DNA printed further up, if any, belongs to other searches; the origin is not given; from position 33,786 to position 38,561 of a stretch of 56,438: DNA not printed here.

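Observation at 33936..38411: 1491-aa triple-module flavoprotein: HdrA with a GltD/NfnB module inserted in place of its inserted ferredoxin domain, fused to a second HdrA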

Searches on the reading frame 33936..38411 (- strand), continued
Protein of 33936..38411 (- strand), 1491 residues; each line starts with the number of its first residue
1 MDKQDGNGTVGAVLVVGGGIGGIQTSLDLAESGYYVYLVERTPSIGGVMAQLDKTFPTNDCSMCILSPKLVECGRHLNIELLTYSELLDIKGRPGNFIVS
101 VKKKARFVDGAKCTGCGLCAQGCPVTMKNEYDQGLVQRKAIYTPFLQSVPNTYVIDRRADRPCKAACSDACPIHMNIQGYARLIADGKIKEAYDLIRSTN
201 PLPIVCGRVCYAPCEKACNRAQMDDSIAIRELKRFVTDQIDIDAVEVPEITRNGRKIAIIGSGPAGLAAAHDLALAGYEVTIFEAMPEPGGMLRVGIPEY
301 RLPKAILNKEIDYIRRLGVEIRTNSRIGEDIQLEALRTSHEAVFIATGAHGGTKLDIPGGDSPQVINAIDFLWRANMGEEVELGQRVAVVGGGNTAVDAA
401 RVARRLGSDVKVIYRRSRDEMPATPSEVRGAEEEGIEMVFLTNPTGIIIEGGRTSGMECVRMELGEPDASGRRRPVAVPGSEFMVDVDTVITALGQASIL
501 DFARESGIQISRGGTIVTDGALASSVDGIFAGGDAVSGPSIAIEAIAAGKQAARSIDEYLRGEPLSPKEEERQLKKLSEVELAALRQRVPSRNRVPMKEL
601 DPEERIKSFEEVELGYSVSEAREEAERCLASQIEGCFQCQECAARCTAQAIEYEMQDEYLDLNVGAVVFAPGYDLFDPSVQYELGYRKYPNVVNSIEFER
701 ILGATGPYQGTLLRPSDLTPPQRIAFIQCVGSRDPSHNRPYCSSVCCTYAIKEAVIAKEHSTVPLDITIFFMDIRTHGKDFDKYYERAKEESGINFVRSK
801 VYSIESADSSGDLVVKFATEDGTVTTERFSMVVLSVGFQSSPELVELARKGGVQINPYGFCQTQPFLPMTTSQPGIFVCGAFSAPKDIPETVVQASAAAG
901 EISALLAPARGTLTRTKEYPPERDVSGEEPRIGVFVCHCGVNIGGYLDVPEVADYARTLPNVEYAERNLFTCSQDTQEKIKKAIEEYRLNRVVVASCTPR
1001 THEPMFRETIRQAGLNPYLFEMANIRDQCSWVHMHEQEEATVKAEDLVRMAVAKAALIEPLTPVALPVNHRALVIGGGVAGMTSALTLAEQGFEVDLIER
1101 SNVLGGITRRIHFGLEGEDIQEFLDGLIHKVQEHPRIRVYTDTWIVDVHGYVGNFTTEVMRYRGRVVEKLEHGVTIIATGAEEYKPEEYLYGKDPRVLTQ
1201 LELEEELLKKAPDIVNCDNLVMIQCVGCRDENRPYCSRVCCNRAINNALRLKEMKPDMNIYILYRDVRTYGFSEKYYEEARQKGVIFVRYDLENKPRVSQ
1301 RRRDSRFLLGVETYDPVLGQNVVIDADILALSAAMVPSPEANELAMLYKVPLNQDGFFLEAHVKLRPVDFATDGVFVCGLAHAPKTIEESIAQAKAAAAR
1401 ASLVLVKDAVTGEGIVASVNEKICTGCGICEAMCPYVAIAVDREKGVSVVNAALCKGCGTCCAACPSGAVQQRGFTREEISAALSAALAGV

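Call 7: search_solved_structures(query=window:33936-38411:-, max_evalue=0.00001, show_alignments=3)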
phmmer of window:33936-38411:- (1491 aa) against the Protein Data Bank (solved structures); distinct sequences matched with E-value up to 0.00001: 61 (the best 60 are shown).
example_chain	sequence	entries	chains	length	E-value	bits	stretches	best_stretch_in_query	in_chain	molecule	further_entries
5odc_A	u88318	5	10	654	5.5e-204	683.4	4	928-1095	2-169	Heterodisulfide reductase, subunit A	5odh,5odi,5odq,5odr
8rvu_a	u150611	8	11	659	1.6e-190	638.8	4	923-1094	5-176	H(2):CoB-CoM heterodisulfide,ferredoxin reductase subunit A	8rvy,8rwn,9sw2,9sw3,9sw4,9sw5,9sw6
8rvv_A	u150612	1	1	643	3e-189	634.5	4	930-1094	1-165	H(2):CoB-CoM heterodisulfide,ferredoxin reductase subunit A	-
7bkb_A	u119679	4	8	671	8.6e-171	573.4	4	928-1093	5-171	CoB--CoM heterodisulfide reductase iron-sulfur subunit A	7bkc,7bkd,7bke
9sfi_A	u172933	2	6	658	3e-163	548.4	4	13-157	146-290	CoB--CoM heterodisulfide reductase iron-sulfur subunit A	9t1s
9bov_A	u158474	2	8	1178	9.9e-136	457.2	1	162-640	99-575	Molybdopterin oxidoreductase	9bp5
9n5u_A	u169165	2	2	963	8.1e-125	421.1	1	162-566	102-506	NfnA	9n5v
8oh5_C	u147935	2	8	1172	2.4e-113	383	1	154-640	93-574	Formate dehydrogenase-O, major subunit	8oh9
4ylf_B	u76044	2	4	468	4.4e-105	355.7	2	166-563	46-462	Dihydropyrimidine dehydrogenase subunit A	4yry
5jca_L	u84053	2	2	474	1.2e-101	344.3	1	165-563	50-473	NADH-dependent Ferredoxin:NADP Oxidoreductase (NfnI) subunit alpha | NADH-dependent Ferredoxin:NADP Oxidoreductase subunit alpha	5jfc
5vj7_A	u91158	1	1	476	1.7e-89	304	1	165-561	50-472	Oxidoreductase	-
2vdc_G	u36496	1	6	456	4.8e-72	246.2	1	165-567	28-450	GLUTAMATE SYNTHASE [NADPH] SMALL CHAIN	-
6s6s_G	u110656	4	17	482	5e-72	246.1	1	165-566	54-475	Glutamate synthase [NADPH] small chain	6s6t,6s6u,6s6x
7mfm_I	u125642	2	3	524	6.4e-50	172.8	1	168-567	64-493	Glutamate synthase (NADPH) small chain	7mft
7m31_A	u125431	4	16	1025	8.5e-39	136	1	163-563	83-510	Dihydropyrimidine dehydrogenase [NADP(+)]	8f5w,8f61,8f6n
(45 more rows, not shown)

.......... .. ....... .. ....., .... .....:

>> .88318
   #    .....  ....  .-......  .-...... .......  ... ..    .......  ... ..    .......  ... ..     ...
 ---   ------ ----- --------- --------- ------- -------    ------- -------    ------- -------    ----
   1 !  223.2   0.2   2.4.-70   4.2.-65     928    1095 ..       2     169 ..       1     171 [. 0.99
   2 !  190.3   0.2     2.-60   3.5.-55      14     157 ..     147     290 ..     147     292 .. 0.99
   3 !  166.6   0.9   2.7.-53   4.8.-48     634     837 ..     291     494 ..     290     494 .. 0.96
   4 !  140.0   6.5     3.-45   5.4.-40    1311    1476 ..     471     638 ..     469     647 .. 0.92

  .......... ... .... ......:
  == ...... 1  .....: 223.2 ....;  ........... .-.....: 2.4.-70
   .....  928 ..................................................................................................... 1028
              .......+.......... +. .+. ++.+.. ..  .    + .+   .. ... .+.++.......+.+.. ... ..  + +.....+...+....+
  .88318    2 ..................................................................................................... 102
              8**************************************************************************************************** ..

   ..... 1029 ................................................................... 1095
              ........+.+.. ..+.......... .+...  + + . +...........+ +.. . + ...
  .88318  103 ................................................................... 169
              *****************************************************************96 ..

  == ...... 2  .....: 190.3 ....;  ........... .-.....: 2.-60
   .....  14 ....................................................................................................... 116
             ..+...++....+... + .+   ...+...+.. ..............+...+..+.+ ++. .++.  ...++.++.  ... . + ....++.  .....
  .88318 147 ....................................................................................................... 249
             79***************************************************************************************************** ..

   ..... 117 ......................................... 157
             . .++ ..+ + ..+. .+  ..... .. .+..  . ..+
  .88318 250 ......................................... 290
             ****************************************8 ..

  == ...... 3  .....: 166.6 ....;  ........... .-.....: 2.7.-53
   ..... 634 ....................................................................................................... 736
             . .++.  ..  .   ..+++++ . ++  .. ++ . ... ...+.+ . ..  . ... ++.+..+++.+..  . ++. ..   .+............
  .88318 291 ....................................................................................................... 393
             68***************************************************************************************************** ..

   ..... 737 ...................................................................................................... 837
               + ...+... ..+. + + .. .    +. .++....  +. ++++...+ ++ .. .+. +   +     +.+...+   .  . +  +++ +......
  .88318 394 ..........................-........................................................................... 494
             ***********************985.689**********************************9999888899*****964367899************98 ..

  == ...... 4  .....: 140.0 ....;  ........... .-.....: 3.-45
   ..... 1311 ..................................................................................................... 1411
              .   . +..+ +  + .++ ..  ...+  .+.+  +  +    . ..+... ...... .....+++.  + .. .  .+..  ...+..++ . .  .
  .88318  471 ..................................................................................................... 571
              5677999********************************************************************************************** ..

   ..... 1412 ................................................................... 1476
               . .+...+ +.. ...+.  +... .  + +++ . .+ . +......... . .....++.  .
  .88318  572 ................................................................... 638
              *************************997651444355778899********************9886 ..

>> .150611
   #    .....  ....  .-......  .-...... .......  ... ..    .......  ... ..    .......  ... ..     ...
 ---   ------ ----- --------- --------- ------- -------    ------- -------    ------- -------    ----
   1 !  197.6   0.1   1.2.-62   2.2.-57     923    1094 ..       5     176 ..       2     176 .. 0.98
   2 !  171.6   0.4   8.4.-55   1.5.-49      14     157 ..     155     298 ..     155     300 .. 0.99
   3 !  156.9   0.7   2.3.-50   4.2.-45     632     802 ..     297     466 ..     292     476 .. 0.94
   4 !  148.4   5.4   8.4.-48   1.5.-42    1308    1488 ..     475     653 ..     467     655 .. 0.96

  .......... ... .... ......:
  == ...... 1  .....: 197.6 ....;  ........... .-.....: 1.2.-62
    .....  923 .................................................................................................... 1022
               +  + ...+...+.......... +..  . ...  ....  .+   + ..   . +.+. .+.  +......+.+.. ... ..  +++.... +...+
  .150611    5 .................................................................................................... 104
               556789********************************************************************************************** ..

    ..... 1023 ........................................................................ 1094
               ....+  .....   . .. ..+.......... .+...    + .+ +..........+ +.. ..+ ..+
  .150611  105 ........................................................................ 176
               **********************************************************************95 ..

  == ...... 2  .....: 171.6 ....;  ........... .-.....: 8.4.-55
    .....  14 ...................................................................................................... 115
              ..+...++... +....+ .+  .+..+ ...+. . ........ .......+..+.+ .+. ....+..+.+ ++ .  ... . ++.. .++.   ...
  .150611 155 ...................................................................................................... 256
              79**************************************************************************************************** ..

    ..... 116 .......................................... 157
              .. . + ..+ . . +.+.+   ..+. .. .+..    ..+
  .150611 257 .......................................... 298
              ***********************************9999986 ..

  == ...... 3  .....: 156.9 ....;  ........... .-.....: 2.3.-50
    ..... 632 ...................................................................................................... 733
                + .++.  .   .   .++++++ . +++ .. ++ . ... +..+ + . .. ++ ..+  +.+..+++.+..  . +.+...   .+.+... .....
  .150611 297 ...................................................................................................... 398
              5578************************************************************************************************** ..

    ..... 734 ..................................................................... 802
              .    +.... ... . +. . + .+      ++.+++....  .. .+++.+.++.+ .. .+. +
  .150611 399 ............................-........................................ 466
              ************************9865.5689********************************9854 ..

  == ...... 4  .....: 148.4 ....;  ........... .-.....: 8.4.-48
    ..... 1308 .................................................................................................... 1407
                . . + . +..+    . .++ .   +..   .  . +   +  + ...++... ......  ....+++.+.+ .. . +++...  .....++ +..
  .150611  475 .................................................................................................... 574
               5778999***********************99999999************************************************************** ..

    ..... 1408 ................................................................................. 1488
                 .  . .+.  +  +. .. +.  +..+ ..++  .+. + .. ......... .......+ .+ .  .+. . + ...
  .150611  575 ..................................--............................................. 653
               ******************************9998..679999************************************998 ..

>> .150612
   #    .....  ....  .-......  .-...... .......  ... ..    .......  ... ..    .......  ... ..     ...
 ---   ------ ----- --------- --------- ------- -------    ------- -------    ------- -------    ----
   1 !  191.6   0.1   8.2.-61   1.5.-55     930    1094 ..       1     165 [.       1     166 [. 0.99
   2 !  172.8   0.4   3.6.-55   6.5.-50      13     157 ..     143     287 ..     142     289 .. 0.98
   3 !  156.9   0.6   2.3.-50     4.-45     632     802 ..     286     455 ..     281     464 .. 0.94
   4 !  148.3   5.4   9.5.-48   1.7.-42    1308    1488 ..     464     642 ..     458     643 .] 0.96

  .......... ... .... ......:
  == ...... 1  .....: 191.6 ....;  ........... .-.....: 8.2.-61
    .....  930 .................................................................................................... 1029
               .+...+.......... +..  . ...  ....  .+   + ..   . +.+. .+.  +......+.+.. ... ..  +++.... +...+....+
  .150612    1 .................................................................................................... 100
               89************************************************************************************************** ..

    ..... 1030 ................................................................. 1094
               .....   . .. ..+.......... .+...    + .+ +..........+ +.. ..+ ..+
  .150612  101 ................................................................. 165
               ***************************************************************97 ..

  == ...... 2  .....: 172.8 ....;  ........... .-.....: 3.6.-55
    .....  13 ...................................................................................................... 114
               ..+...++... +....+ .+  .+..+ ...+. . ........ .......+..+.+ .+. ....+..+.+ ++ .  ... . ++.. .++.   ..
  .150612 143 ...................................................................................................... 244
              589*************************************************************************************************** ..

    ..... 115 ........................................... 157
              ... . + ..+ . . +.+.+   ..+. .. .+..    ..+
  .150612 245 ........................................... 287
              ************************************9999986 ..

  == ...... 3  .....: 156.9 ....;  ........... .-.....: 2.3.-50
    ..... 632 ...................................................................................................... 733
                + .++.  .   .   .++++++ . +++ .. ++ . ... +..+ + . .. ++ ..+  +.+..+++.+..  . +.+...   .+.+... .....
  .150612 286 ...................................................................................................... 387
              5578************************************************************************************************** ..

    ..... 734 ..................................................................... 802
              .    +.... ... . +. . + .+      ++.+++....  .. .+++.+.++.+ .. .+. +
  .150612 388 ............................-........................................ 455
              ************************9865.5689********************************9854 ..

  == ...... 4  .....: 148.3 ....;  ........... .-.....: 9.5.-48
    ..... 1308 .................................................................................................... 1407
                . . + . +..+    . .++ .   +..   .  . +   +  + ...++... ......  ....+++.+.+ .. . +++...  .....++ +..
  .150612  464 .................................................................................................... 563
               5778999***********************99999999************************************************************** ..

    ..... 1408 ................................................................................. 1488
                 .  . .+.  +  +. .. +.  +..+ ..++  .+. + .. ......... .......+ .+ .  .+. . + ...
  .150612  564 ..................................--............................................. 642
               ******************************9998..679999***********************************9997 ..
